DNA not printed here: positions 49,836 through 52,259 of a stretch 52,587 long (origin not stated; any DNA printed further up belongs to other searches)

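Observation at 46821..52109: The switch controls an operon with two membrane-anchored ASST arylsulfotransferase paralogs, a lipoprotein and a small membrane protein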

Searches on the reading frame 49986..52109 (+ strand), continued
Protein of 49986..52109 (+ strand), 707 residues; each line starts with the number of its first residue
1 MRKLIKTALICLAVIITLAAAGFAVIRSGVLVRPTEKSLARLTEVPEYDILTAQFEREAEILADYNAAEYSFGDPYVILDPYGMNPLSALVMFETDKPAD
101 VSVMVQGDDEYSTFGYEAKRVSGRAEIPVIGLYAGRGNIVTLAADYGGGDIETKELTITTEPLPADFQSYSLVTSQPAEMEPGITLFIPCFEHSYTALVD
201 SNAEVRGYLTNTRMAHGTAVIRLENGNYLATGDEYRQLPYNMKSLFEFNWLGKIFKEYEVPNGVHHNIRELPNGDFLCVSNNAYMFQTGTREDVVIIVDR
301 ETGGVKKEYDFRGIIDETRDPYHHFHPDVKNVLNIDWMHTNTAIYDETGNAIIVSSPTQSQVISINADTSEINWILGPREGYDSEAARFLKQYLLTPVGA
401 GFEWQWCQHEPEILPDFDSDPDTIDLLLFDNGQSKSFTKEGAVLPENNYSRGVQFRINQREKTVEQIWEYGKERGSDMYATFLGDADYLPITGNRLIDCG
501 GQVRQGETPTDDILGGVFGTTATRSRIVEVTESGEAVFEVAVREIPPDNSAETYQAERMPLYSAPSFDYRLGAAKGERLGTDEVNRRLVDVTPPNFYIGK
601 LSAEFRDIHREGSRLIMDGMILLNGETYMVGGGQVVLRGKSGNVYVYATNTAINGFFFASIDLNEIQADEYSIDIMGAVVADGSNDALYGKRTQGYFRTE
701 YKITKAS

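Call 14: find_encoding_contigs(protein=P0005, flank=8000, max_places=3)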
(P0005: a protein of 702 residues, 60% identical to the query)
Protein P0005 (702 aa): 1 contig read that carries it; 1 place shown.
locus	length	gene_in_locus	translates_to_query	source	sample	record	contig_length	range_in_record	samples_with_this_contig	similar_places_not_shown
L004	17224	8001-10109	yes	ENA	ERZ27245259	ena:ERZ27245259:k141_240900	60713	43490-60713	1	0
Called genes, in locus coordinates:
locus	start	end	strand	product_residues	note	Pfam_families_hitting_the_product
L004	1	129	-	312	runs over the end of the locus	PF00535:Glycos_transf_2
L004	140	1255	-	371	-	PF01266:DAO, PF03486:HI0933_like (faint), PF13450:NAD_binding_8 (weak)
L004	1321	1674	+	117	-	PF00892:EamA (weak)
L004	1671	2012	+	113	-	PF00892:EamA (weak)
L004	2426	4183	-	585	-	-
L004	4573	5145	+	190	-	PF00589:Phage_integrase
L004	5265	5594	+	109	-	-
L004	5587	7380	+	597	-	PF17425:Arylsulfotran_N, PF05935:Arylsulfotrans, PF14269:Arylsulfotran_2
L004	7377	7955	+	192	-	PF11611:DUF4352 (weak)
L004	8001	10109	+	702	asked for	PF17425:Arylsulfotran_N, PF05935:Arylsulfotrans, PF14269:Arylsulfotran_2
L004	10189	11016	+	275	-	PF01965:DJ-1_PfpI, PF17124:ThiJ_like (faint)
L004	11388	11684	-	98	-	PF12844:HTH_19, PF13560:HTH_31, PF01381:HTH_3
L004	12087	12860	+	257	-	PF06182:ABC2_membrane_6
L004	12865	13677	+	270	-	PF06182:ABC2_membrane_6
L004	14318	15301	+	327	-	PF00005:ABC_tran, PF13304:AAA_21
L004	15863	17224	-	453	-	?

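Call 15: find_encoding_contigs(protein=P0007, flank=8000, max_places=3)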
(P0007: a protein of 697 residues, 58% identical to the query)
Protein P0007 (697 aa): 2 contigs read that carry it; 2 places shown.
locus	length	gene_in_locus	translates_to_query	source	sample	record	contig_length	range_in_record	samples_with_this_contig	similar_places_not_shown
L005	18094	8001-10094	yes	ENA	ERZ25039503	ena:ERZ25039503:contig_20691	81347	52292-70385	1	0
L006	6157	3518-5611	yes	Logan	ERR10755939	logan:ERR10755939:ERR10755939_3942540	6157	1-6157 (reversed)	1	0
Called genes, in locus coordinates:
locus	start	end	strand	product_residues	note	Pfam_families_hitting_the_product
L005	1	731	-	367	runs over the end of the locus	PF02350:Epimerase_2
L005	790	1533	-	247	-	PF13476:AAA_23 (weak), PF00005:ABC_tran, PF13304:AAA_21 (faint)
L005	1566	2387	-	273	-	PF01061:ABC2_membrane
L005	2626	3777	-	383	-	PF13439:Glyco_transf_4 (faint), PF20706:GT4-conflict, PF00534:Glycos_transf_1, PF13692:Glyco_trans_1_4, PF13524:Glyco_trans_1_2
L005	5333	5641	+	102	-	-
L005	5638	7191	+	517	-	PF17425:Arylsulfotran_N, PF05935:Arylsulfotrans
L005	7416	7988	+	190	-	-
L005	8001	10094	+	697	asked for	PF17425:Arylsulfotran_N, PF05935:Arylsulfotrans, PF14269:Arylsulfotran_2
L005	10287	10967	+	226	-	-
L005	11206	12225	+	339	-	-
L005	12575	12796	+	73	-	-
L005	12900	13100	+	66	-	PF09962:DUF2196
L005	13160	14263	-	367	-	PF00557:Peptidase_M24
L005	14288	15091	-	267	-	PF16912:Glu_dehyd_C (faint), PF00107:ADH_zinc_N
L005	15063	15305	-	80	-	PF08240:ADH_N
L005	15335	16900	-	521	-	PF00005:ABC_tran, PF09818:ABC_ATPase (faint), PF13304:AAA_21 (faint), PF00005:ABC_tran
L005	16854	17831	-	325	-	PF02653:BPD_transp_2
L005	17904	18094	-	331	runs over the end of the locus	PF00532:Peripla_BP_1, PF13407:Peripla_BP_4, PF13458:Peripla_BP_6 (weak)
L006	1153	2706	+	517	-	PF17425:Arylsulfotran_N, PF05935:Arylsulfotrans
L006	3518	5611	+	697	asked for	PF17425:Arylsulfotran_N, PF05935:Arylsulfotrans, PF14269:Arylsulfotran_2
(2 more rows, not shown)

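Call 29: find_related_loci(query=A1, collection=genome_contigs, flank=8000)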
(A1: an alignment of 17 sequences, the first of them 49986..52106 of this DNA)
Query A1 (707 aa) in genome_contigs; peptide patterns used: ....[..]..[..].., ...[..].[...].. (x = any residue, [..] = any of these).
214 stretches matched a pattern; 210 encode a relative of the query (tblastn E <= 1e-3); the best 80 are kept; 80 distinct loci.
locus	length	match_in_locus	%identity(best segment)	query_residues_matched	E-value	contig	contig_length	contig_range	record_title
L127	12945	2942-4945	63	34-703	0e+0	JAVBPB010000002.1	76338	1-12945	MAG: Mobilisporobacter sp. isolate EPI_MAG_00126 c_000002807950, whole genome shotgun sequence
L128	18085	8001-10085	58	1-704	0e+0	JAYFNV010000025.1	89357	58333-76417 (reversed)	MAG: Anaerolineaceae bacterium isolate 5C_40 c_5C_000000025659, whole genome shotgun sequence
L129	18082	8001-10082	57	3-704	0e+0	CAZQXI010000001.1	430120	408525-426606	MAG TPA_asm: uncultured Anaerolinea sp. isolate SRP302447_co4_258 genome assembly, contig: NODE_47_length_430120_cov_17.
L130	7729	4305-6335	57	27-707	0e+0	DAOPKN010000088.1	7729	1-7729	MAG TPA_asm: Thermotogota bacterium isolate AMR_MDS_3250 NODE_10078_length_7729_cov_6.568673, whole genome shotgun seque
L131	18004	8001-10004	58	30-707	0e+0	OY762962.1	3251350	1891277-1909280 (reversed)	MAG: Christensenellaceae bacterium isolate 71fbd196-4d72-4d9d-b023-dc0a1f92e7b0 genome assembly, chromosome: 1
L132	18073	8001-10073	56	2-704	0e+0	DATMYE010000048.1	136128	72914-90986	MAG TPA_asm: Clostridia bacterium isolate SMAG_U13138 k141_86925, whole genome shotgun sequence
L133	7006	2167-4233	56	6-704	0e+0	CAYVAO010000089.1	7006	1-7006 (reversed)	MAG TPA_asm: uncultured Christensenella sp. isolate SRP167436_co1_26 genome assembly, contig: NODE_18148_length_7006_cov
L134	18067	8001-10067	56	6-704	0e+0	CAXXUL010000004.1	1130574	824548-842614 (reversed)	MAG: Christensenellaceae bacterium isolate 01a02c0c-5802-4c47-8e2d-6646ecf7da28 genome assembly, contig: contig_4, whole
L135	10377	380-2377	55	31-704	0e+0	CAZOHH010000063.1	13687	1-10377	MAG TPA_asm: uncultured Oscillospiraceae bacterium isolate SRP272421_co1_307 genome assembly, contig: NODE_13858_length_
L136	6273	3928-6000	52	6-704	0e+0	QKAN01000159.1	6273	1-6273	MAG: Clostridia bacterium isolate SZUA-373 scaffold_56245, whole genome shotgun sequence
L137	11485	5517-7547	50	9-704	0e+0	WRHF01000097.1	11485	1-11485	MAG: Clostridiales bacterium isolate Nt197P3bin103 Ga0082212_10011039, whole genome shotgun sequence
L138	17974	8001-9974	51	29-706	0e+0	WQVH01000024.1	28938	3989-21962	MAG: Oscillospiraceae bacterium isolate Emb289P1bin128 Ga0123355_10001976, whole genome shotgun sequence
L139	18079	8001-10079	49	1-703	0e+0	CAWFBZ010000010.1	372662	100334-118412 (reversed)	MAG: uncultured Chloroflexia bacterium isolate MFD02416.bin.2.106 genome assembly, contig: contig_48402, whole genome sh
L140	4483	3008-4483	65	1-493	0e+0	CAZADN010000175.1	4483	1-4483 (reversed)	MAG TPA_asm: uncultured Legionellaceae bacterium isolate SRP242652_co2_7 genome assembly, contig: NODE_19821_length_4483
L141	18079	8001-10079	49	1-703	0e+0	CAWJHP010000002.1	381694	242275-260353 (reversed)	MAG: uncultured Chloroflexia bacterium isolate MFD03726.bin.1.113 genome assembly, contig: contig_33314, whole genome sh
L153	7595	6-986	50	374-704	2e-98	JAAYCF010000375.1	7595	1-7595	MAG: Thermotogaceae bacterium isolate AS06rmzACSIP_393 533473_AS06, whole genome shotgun sequence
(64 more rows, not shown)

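Call 43: search_protein_families(library=pfam, proteins=[L001:2325-2843:+, L004:7377-7955:+, L005:7416-7988:+, L001:1997-2320:+, L004:4573-5145:+], max_evalue=1)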
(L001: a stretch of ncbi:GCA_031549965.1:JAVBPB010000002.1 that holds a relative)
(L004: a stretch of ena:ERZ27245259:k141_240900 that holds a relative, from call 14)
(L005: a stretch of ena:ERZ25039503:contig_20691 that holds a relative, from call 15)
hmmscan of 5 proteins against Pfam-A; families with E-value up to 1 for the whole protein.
L001:2325-2843:+ (172 aa): 2 families
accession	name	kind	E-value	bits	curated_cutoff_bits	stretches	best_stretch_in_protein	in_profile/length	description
PF08139.17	LPAM_1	-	0.0011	19.7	20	1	1-18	1-18/18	Prokaryotic membrane lipoprotein lipid attachment site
PF11611.13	DUF4352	-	0.0059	17.3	25.9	1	59-153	31-113/122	Domain of unknown function (DUF4352)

L004:7377-7955:+ (192 aa): 1 family
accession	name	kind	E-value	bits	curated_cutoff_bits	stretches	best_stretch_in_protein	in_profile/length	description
PF11611.13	DUF4352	-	7.6e-07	29.9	25.9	1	89-177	27-112/122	Domain of unknown function (DUF4352)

L005:7416-7988:+ (190 aa): 1 family
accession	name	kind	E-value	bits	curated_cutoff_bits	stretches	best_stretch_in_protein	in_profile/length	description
PF11611.13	DUF4352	-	0.016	16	25.9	1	90-176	29-112/122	Domain of unknown function (DUF4352)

L001:1997-2320:+ (107 aa): 3 families
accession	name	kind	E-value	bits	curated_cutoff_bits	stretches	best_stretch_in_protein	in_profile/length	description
PF19865.4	DUF6338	-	0.042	13.8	26.5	1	5-98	10-102/205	Family of unknown function (DUF6338)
PF13850.11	ERGIC_N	-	0.62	10.7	27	1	25-67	16-57/91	Endoplasmic Reticulum-Golgi Intermediate Compartment (ERGIC)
PF14808.11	TMEM164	-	0.76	9.7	25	1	2-94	7-103/217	TMEM164 family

L004:4573-5145:+ (190 aa): 1 family
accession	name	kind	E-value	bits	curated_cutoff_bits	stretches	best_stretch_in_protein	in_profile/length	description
PF00589.27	Phage_integrase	-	2.7e-18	66.8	27.1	1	15-173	11-166/172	Phage integrase family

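Call 44: search_protein_families(library=ncbifam, proteins=[window:49986-52109:+], max_evalue=0.01)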
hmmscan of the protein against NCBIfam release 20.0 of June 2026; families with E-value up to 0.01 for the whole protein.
window:49986-52109:+ (707 aa): 0 families

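Call 49: find_encoding_contigs(protein=P0004, flank=8000, max_places=2)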
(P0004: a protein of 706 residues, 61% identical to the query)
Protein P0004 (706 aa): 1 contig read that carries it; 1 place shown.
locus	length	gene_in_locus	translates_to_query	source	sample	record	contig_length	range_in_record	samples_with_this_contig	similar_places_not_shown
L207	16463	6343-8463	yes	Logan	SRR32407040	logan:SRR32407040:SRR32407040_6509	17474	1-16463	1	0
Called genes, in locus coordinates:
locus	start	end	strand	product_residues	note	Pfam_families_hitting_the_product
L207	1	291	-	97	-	?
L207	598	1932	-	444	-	PF00350:Dynamin_N (faint), PF01926:MMR_HSR1, PF02421:FeoB_N, PF00009:GTP_EFTU, PF01926:MMR_HSR1, PF02421:FeoB_N, PF04548:AIG1 (weak), PF14714:KH_dom-like, +3 more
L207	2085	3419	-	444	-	PF04055:Radical_SAM (faint), PF17820:PDZ_6, PF19238:Radical_SAM_2, PF04459:DUF512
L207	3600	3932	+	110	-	-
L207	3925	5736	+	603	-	PF17425:Arylsulfotran_N, PF05935:Arylsulfotrans, PF14269:Arylsulfotran_2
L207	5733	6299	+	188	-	-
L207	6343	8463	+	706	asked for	PF17425:Arylsulfotran_N, PF05935:Arylsulfotrans, PF14269:Arylsulfotran_2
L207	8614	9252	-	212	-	PF00702:Hydrolase, PF12710:HAD, PF13419:HAD_2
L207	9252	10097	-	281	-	PF01116:F_bP_aldolase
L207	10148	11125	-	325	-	PF01869:BcrAD_BadFG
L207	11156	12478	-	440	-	PF02056:Glyco_hydro_4, PF11975:Glyco_hydro_4C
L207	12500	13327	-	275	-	PF00528:BPD_transp_1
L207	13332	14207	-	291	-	PF00528:BPD_transp_1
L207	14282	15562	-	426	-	PF01547:SBP_bac_1, PF13416:SBP_bac_8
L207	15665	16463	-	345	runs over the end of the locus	PF01380:SIS (weak)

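Call 50: find_encoding_contigs(protein=P0006, flank=8000, max_places=2)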
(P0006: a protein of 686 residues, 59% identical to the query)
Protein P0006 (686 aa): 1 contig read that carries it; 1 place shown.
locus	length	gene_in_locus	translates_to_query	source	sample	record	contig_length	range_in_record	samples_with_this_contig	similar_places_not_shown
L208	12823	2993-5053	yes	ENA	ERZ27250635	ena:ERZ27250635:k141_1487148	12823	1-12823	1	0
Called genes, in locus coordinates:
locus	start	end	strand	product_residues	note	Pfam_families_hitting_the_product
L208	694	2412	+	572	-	PF17425:Arylsulfotran_N, PF05935:Arylsulfotrans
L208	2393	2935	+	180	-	-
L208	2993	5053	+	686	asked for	PF17425:Arylsulfotran_N, PF05935:Arylsulfotrans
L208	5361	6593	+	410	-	PF14907:NTP_transf_5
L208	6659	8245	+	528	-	-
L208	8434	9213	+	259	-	PF01061:ABC2_membrane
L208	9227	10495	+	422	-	PF00005:ABC_tran, PF13304:AAA_21 (faint), PF14524:Wzt_C (weak)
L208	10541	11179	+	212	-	PF13489:Methyltransf_23, PF05148:Methyltransf_8 (weak), PF08241:Methyltransf_11, PF08242:Methyltransf_12 (weak), PF01209:Ubie_methyltran (weak), PF13847:Methyltransf_31, PF13649:Methyltransf_25 (weak), PF20922:Anamorsin_N (faint)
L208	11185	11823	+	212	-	PF13489:Methyltransf_23 (weak)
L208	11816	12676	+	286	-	-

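Call 51: find_encoding_contigs(protein=P0008, flank=8000, max_places=2)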
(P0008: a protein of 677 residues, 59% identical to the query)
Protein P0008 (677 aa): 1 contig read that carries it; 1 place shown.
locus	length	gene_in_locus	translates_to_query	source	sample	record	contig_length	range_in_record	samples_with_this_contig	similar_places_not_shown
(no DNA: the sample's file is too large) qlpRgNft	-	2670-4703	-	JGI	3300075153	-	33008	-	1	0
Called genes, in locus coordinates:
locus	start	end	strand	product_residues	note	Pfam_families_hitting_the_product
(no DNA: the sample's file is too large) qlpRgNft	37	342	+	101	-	-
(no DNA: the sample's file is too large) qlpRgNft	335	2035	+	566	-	PF17425:Arylsulfotran_N, PF05935:Arylsulfotrans, PF14269:Arylsulfotran_2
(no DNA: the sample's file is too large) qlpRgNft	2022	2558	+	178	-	-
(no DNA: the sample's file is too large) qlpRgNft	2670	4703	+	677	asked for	PF17425:Arylsulfotran_N, PF05935:Arylsulfotrans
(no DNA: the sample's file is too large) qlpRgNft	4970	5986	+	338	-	PF02706:Wzz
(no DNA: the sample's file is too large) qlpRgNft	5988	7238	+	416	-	PF00155:Aminotran_1_2 (weak), PF01041:DegT_DnrJ_EryC1, PF01053:Cys_Met_Meta_PP (weak)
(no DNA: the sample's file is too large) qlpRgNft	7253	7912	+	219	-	PF02397:Bac_transf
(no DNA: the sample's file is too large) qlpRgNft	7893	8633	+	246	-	PF00583:Acetyltransf_1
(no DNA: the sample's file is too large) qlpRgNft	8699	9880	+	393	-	PF00534:Glycos_transf_1, PF13692:Glyco_trans_1_4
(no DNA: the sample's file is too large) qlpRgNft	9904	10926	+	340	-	PF01073:3Beta_HSD, PF01370:Epimerase, PF02719:Polysacc_synt_2, PF05368:NmrA, PF07993:NAD_binding_4, PF13460:NAD_binding_10, PF16363:GDP_Man_Dehyd, PF08485:Polysacc_syn_2C, +1 more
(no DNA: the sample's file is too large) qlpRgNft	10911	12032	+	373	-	PF01370:Epimerase, PF07993:NAD_binding_4 (faint), PF14667:Polysacc_synt_C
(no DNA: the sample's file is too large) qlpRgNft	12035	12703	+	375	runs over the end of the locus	PF02350:Epimerase_2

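Call 52: find_encoding_contigs(protein=P0046, flank=10000, max_places=1)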
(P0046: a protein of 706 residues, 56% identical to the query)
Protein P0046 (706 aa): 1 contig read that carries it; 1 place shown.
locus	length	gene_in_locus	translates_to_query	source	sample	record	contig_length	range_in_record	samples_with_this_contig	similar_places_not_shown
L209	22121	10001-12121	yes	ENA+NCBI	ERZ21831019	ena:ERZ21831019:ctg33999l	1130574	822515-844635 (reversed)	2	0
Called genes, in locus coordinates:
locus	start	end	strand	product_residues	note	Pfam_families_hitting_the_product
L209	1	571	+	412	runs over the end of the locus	PF02133:Transp_cyt_pur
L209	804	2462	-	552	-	-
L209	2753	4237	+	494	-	-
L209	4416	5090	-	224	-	PF16316:DUF4956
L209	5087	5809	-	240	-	PF09359:VTC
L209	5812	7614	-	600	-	PF13290:CHB_HEX_C_1, PF13287:Fn3_assoc, PF08757:CotH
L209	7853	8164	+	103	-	-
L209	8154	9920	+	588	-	PF17425:Arylsulfotran_N, PF05935:Arylsulfotrans, PF14269:Arylsulfotran_2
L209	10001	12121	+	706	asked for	PF17425:Arylsulfotran_N, PF05935:Arylsulfotrans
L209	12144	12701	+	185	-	-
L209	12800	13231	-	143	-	PF01220:DHquinase_II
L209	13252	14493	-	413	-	PF08501:Shikimate_dh_N, PF01202:SKI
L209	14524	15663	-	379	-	PF01817:CM_2, PF00800:PDT, PF01842:ACT (faint)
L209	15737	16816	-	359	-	PF01264:Chorismate_synt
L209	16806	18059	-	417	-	PF00275:EPSP_synthase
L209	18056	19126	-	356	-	PF00465:Fe-ADH, PF13685:Fe-ADH_2, PF01761:DHQ_synthase, PF24621:DHQS_C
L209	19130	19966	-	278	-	PF03446:NAD_binding_2 (weak), PF02153:PDH_N, PF20463:PDH_C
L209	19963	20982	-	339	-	PF18152:DAHP_snth_FXD, PF00793:DAHP_synth_1, PF03102:NeuB (weak)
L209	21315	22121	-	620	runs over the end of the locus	-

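Call 53: find_encoding_contigs(protein=P0017, flank=10000, max_places=1)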
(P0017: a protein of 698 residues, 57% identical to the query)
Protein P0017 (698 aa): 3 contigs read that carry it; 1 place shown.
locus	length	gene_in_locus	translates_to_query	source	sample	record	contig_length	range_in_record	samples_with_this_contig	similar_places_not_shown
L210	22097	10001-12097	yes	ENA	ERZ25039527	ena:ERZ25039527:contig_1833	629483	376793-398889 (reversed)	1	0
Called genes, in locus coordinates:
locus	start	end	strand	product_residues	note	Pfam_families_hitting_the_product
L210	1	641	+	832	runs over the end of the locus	PF13231:PMT_2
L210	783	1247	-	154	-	PF04138:GtrA_DPMS_TM (weak)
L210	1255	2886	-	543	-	-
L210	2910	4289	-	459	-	PF04422:FrhB_FdhB_N, PF04432:FrhB_FdhB_C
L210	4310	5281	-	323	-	PF00535:Glycos_transf_2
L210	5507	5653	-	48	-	-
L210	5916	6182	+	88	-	PF01527:HTH_Tnp_1, PF13384:HTH_23 (weak), PF13518:HTH_28 (weak)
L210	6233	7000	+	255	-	PF13276:HTH_21, PF00665:rve, PF13683:rve_3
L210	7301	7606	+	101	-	-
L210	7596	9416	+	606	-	PF17425:Arylsulfotran_N, PF05935:Arylsulfotrans, PF14269:Arylsulfotran_2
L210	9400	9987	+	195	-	-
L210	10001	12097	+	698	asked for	PF17425:Arylsulfotran_N, PF05935:Arylsulfotrans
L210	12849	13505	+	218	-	-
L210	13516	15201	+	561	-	PF13181:TPR_8 (faint), PF07719:TPR_2 (faint), PF13428:TPR_14 (faint), PF00515:TPR_1 (faint), PF13414:TPR_11 (faint), PF13424:TPR_12 (faint), PF13432:TPR_16, PF14559:TPR_19 (faint)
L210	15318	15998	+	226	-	PF01987:AIM24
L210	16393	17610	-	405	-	PF07221:GlcNAc_2-epim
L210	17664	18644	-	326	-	PF04041:Glyco_hydro_130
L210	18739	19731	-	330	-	PF05448:AXE1, PF01738:DLH (weak), PF02129:Peptidase_S15 (faint), PF12146:Hydrolase_4 (faint), PF00561:Abhydrolase_1 (faint), PF12697:Abhydrolase_6 (weak), PF00326:Peptidase_S9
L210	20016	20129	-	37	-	-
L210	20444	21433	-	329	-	PF01370:Epimerase, PF04321:RmlD_sub_bind (faint), PF16363:GDP_Man_Dehyd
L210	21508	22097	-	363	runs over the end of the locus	PF13439:Glyco_transf_4 (weak), PF00534:Glycos_transf_1, PF13692:Glyco_trans_1_4, PF20706:GT4-conflict (weak)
